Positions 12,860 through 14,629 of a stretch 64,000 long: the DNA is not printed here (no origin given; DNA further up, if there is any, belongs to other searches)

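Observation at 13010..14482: Predicted pseudokinase fused to a TonB C-terminal domain across the inner membrane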

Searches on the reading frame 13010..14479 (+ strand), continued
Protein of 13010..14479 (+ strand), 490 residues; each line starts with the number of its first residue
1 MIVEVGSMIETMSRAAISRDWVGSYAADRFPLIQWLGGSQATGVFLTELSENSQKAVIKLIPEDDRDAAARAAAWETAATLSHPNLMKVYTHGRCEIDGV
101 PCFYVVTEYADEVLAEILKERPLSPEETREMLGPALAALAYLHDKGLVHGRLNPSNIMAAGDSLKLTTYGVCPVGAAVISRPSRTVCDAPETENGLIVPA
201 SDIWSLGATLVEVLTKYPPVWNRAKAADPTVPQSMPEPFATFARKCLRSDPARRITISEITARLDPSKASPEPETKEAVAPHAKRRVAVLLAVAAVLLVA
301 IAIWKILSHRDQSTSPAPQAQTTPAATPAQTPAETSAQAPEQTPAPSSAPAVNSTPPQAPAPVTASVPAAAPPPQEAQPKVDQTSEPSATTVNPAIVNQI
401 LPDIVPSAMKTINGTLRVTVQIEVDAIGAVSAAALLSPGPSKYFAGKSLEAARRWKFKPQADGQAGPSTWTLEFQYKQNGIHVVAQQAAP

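Call 28: find_related_loci(query=A1, collection=genome_contigs, flank=6000)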
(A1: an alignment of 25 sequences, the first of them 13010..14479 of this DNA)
Query A1 (490 aa) in genome_contigs; peptide patterns used: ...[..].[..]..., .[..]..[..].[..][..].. (x = any residue, [..] = any of these).
247 stretches matched a pattern; 192 encode a relative of the query (tblastn E <= 1e-3); the best 80 are kept; 80 distinct loci.
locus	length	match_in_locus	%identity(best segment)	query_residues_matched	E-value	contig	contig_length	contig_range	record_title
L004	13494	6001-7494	76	1-490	0e+0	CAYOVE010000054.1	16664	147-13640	MAG TPA_asm: uncultured Terracidiphilus sp. isolate binchicken_co3_586 genome assembly, contig: NODE_11164_length_16664_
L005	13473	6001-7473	74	6-489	0e+0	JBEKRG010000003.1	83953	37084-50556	MAG: Terracidiphilus sp. isolate SPRUCE 505 SPRUCE_505_3, whole genome shotgun sequence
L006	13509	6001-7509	76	1-490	0e+0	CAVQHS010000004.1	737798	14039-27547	MAG: uncultured Acidobacteriaceae bacterium isolate MFD09567.bin.1.71 genome assembly, contig: contig_33874, whole genom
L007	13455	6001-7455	73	1-490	0e+0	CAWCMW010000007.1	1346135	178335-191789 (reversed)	MAG: uncultured Acidobacteriaceae bacterium isolate MFD05502.bin.2.38 genome assembly, contig: contig_6252, whole genome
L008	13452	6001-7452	74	1-489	0e+0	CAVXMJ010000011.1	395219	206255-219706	MAG: uncultured Acidobacteriaceae bacterium isolate MFD04752.bin.2.39 genome assembly, contig: contig_18281, whole genom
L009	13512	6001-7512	71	3-487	0e+0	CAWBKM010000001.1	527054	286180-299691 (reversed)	MAG: uncultured Acidobacteriaceae bacterium isolate MFD05512.bin.1.16 genome assembly, contig: contig_20217, whole genom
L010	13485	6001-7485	71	1-490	0e+0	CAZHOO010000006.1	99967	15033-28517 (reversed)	MAG TPA_asm: uncultured Terracidiphilus sp. isolate binchicken_co3_566 genome assembly, contig: NODE_498_length_99967_co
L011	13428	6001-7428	73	6-490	0e+0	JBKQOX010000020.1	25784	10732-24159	MAG: Terracidiphilus sp. isolate LAWAr2D2E2F__bin_7 LAWAr2D2E2F_000000062216, whole genome shotgun sequence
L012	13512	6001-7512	66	2-490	0e+0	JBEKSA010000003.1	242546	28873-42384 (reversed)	MAG: Terracidiphilus sp. isolate SPRUCE 523 SPRUCE_523_3, whole genome shotgun sequence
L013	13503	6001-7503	65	6-490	0e+0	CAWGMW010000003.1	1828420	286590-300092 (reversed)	MAG: uncultured Acidobacteriaceae bacterium isolate MFD01188.bin.1.50 genome assembly, contig: contig_5965, whole genome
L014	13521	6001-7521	65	1-490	0e+0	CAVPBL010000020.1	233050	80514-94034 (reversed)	MAG: uncultured Acidobacteriaceae bacterium isolate MFD00008.bin.2.63 genome assembly, contig: contig_70297, whole genom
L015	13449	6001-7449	65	4-490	0e+0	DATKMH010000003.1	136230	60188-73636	MAG TPA_asm: Terracidiphilus sp. isolate SMAG_U14706 k141_3101224, whole genome shotgun sequence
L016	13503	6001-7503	64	6-490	0e+0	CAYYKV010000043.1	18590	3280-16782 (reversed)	MAG TPA_asm: uncultured Terracidiphilus sp. isolate binchicken_co3_524 genome assembly, contig: NODE_9614_length_18590_c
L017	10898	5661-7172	64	8-490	0e+0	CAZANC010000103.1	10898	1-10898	MAG TPA_asm: uncultured Terracidiphilus sp. isolate binchicken_co3_534 genome assembly, contig: NODE_19616_length_10898_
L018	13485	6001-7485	61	2-490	0e+0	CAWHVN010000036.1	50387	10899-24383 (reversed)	MAG: uncultured Acidobacteriaceae bacterium isolate MFD04492.bin.2.12 genome assembly, contig: contig_58671, whole genom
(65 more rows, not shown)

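Call 29: fold_search(model_id=the predicted structure, library=pdb)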
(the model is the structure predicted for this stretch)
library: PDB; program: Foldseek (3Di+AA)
matches with E <= 10: 2000; with E <= 0.001: 1994
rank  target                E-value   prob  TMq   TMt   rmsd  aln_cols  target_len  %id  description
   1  2fum_A                1.4e-14  1.00  0.44  0.79   3.2       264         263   26  Catalytic domain of protein kinase PknB from Mycobacterium tuberculosis in complex with mitoxantrone (released 2006-08-01)
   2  1o6y                  1.9e-14  1.00  0.43  0.77   3.7       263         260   26  Catalytic domain of PknB kinase from Mycobacterium tuberculosis (released 2003-01-30)
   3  7mxk                  5.5e-14  1.00  0.40  0.65   4.4       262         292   23  Crystal structure of the S/T protein kinase PknG from Corynebacterium glutamicum (residues 130-433) in complex with AMP- (released 2021-10-13)
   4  7mxj                  7.3e-14  1.00  0.41  0.68   4.3       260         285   22  Crystal structure of the S/T protein kinase PknG from Corynebacterium glutamicum (residues 130-433) in complex with AMP- (released 2021-10-13)
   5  8r4o_G                8.2e-14  1.00  0.42  0.62  12.1       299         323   19  Salt inducible kinase 3 in complex with inhibitor (released 2024-03-27)
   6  7myj_C                1.0e-13  1.00  0.41  0.43  15.7       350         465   20  Structure of full length human AMPK (a2b1g1) in complex with a small molecule activator MSG011 (released 2022-06-29)
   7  1mru_A                1.1e-13  1.00  0.42  0.74   3.1       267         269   24  Intracellular Ser/Thr protein kinase domain of Mycobacterium tuberculosis PknB. (released 2003-02-11)
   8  8r4o_I                1.1e-13  1.00  0.42  0.63   7.3       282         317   20  Salt inducible kinase 3 in complex with inhibitor (released 2024-03-27)
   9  2pzi_A                1.4e-13  1.00  0.41  0.31   4.3       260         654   23  Crystal Structure of Protein kinase PknG from Mycobacterium tuberculosis in Complex with Tetrahydrobenzothiophene AX20 (released 2007-07-24)
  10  2wel_A                1.6e-13  1.00  0.42  0.64  19.4       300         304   20  Crystal structure of SU6656-bound calcium/calmodulin-dependent protein kinase II delta in complex with calmodulin (released 2009-04-14)
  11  4ceg                  1.9e-13  1.00  0.43  0.76   3.1       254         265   22  Crystal structure of Aurora A 122-403 C290A, C393A bound to ADP (released 2015-01-28)
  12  8oku_A                2.1e-13  1.00  0.42  0.59   4.3       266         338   20  Salt-Inducible Kinase 3 in complex with an inhibitor (released 2024-01-10)
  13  4czu_B                2.1e-13  1.00  0.40  0.64   5.9       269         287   21  Crystal structure of the kinase domain of CIPK23 T190D mutant (released 2014-10-15)
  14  4czt_C                2.1e-13  1.00  0.40  0.65   9.4       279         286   21  Crystal structure of the kinase domain of CIPK23 (released 2014-10-15)
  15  6c9d_B                2.3e-13  1.00  0.43  0.49  11.6       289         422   19  Crystal structure of KA1-autoinhibited MARK1 kinase (released 2018-07-11)
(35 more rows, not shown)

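Call 63: search_protein_representatives(alignment_id=A1)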
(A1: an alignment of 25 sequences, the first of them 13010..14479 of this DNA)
Query: 25 sequences, 491 profile positions. Proteins with E-value up to 0.001 (for the whole library): 530344; up to 1e-10: 104461; up to 1e-30: 1725. The best 150 are listed.
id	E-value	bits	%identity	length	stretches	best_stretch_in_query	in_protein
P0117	9.4e-207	704.2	-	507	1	5-491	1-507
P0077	9.0e-204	694.3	-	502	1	1-491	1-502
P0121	3.5e-192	656.1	-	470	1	1-491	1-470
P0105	8.6e-190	648.2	-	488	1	1-491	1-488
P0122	1.4e-182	624.5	-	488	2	5-324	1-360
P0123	1.5e-163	561.6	-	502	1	5-491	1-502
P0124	4.9e-163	560.0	-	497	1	3-491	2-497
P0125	2.3e-162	557.8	-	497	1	5-490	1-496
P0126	3.6e-162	557.1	-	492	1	1-490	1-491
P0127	4.4e-162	556.8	-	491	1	5-490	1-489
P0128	2.2e-161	554.5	-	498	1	1-491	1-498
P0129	1.8e-159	548.2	-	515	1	1-487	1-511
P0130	2.2e-159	548.0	-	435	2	5-331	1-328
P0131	3.3e-158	544.0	-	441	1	5-380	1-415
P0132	3.6e-158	543.9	-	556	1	1-488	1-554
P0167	5.4e-139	480.7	-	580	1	5-491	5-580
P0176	1.9e-137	475.6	-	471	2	12-327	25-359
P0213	1.6e-132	459.4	-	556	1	10-491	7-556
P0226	1.6e-130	452.7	-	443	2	11-332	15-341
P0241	3.8e-129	448.2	-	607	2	12-371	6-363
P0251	2.3e-128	445.6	-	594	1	14-490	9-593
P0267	5.5e-127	441.1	-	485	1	12-487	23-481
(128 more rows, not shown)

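Call 69: list_cluster_members(proteins=[P0125, P0176, P0213, P0226, P0241, P0251, P0267, P0167, P0132, P0121])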
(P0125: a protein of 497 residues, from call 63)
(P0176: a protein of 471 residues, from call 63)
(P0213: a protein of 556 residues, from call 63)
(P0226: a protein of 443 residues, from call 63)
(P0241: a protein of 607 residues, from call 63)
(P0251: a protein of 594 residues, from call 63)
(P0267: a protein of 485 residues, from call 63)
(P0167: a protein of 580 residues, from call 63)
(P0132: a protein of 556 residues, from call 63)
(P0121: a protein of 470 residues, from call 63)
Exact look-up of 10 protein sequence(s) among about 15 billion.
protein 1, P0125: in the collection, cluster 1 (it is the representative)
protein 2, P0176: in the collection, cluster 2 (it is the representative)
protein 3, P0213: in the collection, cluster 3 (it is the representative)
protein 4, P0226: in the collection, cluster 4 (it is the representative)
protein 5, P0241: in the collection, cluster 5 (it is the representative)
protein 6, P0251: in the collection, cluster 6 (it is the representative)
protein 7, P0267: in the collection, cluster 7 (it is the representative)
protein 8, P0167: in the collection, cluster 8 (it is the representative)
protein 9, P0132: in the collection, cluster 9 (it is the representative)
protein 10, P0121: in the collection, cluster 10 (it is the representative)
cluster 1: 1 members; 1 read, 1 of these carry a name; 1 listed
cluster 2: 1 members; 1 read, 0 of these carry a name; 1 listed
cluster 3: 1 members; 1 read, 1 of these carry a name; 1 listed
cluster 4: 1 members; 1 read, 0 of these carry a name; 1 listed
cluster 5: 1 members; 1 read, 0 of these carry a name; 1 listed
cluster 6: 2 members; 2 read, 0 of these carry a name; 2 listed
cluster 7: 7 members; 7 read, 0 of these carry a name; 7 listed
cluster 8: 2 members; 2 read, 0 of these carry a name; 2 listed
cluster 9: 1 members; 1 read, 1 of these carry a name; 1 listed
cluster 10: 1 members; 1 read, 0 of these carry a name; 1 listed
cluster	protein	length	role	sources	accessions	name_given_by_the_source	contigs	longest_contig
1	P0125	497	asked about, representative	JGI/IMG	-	serine/threonine-protein kinase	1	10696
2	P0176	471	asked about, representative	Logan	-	-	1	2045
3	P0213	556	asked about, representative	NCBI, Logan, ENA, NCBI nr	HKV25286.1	MAG TPA: TonB family protein [Candidatus Acidoferrum sp.] | TonB family protein [Candidatus Acidoferrum sp.]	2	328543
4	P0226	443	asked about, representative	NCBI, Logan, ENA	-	-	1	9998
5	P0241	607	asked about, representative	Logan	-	-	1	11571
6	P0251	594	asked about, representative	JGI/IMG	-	-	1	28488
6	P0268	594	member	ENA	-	-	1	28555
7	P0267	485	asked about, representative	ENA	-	-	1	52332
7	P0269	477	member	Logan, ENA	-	-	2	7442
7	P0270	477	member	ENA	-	-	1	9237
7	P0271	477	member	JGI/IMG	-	-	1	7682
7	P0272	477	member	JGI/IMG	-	-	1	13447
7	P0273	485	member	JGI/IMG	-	-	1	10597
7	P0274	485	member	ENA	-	-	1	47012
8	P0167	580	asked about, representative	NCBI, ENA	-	-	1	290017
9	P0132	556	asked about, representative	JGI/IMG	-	TonB family protein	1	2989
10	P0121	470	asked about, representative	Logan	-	-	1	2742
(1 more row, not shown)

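Call 70: find_encoding_contigs(protein=P0213, flank=7000, max_places=1)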
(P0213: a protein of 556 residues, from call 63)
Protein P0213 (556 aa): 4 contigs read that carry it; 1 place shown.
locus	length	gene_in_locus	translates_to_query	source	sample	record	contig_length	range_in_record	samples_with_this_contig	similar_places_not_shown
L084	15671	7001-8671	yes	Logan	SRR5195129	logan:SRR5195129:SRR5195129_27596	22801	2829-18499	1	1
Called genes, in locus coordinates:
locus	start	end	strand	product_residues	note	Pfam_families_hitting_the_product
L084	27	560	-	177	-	PF02620:YceD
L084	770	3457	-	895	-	PF00933:Glyco_hydro_3, PF01915:Glyco_hydro_3_C, PF14310:Fn3-like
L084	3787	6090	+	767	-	PF00982:Glyco_transf_20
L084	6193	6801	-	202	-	-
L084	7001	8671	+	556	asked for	PF00069:Pkinase, PF07714:PK_Tyr_Ser-Thr, PF03544:TonB_C (weak)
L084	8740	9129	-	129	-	PF19135:DUF5818 (weak)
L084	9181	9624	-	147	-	-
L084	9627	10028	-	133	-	-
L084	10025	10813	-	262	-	-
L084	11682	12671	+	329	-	PF03130:HEAT_PBS (faint), PF02985:HEAT (faint), PF13646:HEAT_2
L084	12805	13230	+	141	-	-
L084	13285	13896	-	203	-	-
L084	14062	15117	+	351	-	PF01261:AP_endonuc_2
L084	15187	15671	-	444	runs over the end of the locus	PF01408:GFO_IDH_MocA, PF02894:GFO_IDH_MocA_C, PF22725:GFO_IDH_MocA_C3 (weak)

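Call 71: find_encoding_contigs(protein=P0167, flank=7000, max_places=1)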
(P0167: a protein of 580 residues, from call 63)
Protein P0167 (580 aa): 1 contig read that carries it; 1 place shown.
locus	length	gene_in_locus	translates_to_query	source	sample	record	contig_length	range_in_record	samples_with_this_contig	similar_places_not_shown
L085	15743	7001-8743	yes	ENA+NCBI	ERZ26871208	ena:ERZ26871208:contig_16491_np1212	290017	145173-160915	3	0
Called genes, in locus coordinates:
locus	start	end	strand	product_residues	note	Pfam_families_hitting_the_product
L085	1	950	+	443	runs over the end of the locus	PF05977:MFS_3, PF07690:MFS_1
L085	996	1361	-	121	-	-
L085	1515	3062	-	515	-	PF07632:Sde182_NH-like, PF21027:Sde0182_C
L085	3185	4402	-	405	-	PF01041:DegT_DnrJ_EryC1, PF01212:Beta_elim_lyase (weak)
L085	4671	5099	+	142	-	-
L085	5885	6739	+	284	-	PF04794:YdjC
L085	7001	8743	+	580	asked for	PF00069:Pkinase, PF07714:PK_Tyr_Ser-Thr, PF03544:TonB_C (weak)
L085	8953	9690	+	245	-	PF04072:LCM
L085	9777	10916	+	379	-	PF13439:Glyco_transf_4, PF13579:Glyco_trans_4_4, PF13477:Glyco_trans_4_2, PF20706:GT4-conflict, PF00534:Glycos_transf_1, PF13692:Glyco_trans_1_4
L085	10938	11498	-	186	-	PF02737:3HCDH_N, PF03807:F420_oxidored (faint)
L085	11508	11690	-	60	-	-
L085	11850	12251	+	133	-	PF12680:SnoaL_2, PF14534:DUF4440 (faint)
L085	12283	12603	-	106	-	-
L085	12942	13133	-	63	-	-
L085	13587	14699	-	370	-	PF12679:ABC2_membrane_2 (weak), PF12698:ABC2_membrane_3, PF01061:ABC2_membrane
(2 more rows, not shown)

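Call 72: find_encoding_contigs(protein=P0267, flank=7000, max_places=1)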
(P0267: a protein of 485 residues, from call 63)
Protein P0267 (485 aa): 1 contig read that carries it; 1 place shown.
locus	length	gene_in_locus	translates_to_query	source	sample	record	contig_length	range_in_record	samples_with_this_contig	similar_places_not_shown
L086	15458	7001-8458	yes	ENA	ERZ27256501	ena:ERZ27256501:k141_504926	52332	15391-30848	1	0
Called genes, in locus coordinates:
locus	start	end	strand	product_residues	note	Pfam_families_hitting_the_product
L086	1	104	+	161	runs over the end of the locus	PF02577:BFN_dom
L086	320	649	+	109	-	-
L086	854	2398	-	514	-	PF02607:B12-binding_2, PF02310:B12-binding, PF02965:Met_synt_B12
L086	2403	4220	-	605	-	PF02574:S-methyl_trans, PF00809:Pterin_bind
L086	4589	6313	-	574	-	PF02776:TPP_enzyme_N, PF00205:TPP_enzyme_M, PF02775:TPP_enzyme_C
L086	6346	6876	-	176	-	PF13183:Fer4_8 (faint), PF14697:Fer4_21 (faint), PF12797:Fer4_2 (faint), PF13237:Fer4_10 (weak), PF12837:Fer4_6 (faint), PF12838:Fer4_7, PF13187:Fer4_9, PF00037:Fer4, +1 more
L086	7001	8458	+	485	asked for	PF00069:Pkinase, PF07714:PK_Tyr_Ser-Thr, PF03544:TonB_C (weak)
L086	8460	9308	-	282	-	PF01261:AP_endonuc_2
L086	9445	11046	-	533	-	PF01384:PHO4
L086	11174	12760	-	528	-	PF26686:DUF8575 (weak)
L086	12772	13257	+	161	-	PF13174:TPR_6 (faint), PF13176:TPR_7 (faint), PF13374:TPR_10 (faint), PF13431:TPR_17 (faint), PF13432:TPR_16 (faint), PF00515:TPR_1 (weak), PF13181:TPR_8 (weak), PF13424:TPR_12, +4 more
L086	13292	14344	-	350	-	PF00180:Iso_dh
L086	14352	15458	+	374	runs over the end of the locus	PF01571:GCV_T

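Call 76: find_homologous_proteins(query=A3, max_evalue=1e-20)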
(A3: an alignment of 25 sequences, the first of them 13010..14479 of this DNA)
Query A3 (25 sequences) (490 aa, profile of the alignment): 869 proteins with E <= 1e-20 among 8000 candidates; the best 120 are listed.
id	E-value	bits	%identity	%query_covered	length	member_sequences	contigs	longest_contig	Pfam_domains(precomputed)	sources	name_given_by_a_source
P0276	4.8e-187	641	37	97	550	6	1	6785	PF07714.24,PF00069.32,PF03544.20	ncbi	-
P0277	6.4e-187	641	48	50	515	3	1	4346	PF07714.24,PF00069.32,PF03544.20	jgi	jgi:TonB family protein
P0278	2.9e-186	639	39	96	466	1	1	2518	PF07714.24,PF00069.32,PF03544.20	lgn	-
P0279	3.9e-185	635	49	51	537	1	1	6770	PF07714.24,PF00069.32,PF03544.20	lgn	-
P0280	1.8e-184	633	40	97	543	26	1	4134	PF07714.24,PF00069.32,PF03544.20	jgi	-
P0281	3.4e-184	632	38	97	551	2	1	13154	PF07714.24,PF00069.32,PF03544.20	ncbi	-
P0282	9.9e-184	630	38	97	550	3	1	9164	PF07714.24,PF00069.32,PF03544.20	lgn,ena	-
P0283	1.7e-183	630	36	96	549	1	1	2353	PF07714.24,PF00069.32,PF03544.20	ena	-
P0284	1.8e-183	629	38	97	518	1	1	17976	PF07714.24,PF00069.32,PF03544.20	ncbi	-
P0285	2.4e-183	629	38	96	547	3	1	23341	PF07714.24,PF00069.32,PF03544.20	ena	-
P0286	5.3e-183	628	36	97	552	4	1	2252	PF07714.24,PF00069.32,PF03544.20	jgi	jgi:TonB family protein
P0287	8.7e-183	627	42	96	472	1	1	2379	PF07714.24,PF00069.32,PF03544.20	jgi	jgi:TonB family protein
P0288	4.2e-182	625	35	97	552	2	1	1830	PF07714.24,PF00069.32,PF03544.20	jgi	-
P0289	6.0e-182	624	40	96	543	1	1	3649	PF07714.24,PF00069.32,PF03544.20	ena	-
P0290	9.2e-182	624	41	96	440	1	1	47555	PF07714.24,PF00069.32,PF03544.20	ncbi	ncbi:MAG: serine/threonine protein kinase [Terriglobales bacterium]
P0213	1.7e-179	616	45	51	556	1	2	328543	PF07714.24,PF00069.32,PF03544.20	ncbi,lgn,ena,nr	ncbi:MAG TPA: TonB family protein [Candidatus Acidoferrum sp.]|nr:TonB family protein [Candidatus Ac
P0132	8.7e-177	607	48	53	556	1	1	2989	PF07714.24,PF00069.32,PF03544.20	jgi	jgi:TonB family protein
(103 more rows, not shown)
